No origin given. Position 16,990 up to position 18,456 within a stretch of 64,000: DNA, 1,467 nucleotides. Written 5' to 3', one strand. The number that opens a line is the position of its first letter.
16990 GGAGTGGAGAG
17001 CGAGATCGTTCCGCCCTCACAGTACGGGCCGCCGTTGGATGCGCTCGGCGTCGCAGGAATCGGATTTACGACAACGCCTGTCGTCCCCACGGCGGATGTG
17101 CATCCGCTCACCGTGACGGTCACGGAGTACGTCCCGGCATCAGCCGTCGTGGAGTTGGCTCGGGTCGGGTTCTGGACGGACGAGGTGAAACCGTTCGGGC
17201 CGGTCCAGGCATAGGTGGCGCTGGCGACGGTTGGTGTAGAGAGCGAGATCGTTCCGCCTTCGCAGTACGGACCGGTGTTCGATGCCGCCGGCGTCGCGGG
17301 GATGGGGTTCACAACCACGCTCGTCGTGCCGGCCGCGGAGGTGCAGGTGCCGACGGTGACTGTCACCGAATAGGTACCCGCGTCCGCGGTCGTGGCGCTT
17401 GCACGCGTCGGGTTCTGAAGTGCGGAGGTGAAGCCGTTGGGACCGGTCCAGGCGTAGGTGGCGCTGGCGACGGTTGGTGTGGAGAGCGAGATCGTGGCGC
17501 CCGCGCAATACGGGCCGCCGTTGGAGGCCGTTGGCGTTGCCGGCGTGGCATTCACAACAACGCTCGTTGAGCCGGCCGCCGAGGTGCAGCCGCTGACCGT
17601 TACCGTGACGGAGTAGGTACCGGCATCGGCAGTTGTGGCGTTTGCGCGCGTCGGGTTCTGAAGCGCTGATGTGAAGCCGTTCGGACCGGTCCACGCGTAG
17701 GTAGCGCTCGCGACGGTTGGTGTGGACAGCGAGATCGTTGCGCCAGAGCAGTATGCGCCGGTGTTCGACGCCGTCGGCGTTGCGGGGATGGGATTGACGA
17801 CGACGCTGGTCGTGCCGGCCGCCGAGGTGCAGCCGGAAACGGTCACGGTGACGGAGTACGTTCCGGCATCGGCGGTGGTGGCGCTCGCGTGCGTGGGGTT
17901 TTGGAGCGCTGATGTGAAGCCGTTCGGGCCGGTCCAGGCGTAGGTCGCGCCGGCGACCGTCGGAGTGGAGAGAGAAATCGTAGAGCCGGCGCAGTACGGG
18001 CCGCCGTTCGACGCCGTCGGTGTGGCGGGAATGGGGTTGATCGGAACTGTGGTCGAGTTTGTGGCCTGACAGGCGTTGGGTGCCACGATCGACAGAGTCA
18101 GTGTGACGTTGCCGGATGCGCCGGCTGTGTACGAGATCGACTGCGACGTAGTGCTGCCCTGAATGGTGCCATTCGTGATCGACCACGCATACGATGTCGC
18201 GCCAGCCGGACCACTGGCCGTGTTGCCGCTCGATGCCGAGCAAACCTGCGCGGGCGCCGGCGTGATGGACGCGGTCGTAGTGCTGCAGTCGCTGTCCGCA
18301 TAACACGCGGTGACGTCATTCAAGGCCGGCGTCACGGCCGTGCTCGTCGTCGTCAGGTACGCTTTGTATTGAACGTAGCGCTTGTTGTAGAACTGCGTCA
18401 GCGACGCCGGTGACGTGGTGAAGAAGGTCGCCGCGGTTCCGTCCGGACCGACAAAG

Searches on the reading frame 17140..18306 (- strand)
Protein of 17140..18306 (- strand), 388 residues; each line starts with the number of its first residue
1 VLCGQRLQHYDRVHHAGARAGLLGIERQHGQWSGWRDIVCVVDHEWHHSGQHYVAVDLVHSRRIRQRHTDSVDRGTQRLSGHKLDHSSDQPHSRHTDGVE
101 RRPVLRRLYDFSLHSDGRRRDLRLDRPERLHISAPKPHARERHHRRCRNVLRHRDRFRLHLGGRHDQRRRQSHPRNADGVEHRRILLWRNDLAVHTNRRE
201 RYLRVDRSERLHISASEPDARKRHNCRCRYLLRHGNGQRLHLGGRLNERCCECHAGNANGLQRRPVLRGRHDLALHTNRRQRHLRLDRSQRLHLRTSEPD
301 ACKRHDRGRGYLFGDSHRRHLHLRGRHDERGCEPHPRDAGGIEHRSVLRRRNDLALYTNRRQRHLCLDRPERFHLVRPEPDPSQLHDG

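Call 10: search_protein_families(library=pfam, proteins=[window:17140-18306:-], max_evalue=0.001)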
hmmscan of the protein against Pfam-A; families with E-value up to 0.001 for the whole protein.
window:17140-18306:- (388 aa): 0 families

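Call 70: search_protein_families(library=pfam, proteins=[window:17140-18306:-], max_evalue=0.01)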
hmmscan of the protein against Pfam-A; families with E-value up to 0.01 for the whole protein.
window:17140-18306:- (388 aa): 1 family
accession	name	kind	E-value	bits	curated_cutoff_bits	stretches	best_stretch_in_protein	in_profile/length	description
PF05212.18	DUF707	-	0.0027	17.4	24.1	1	182-242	115-173/299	Protein of unknown function (DUF707)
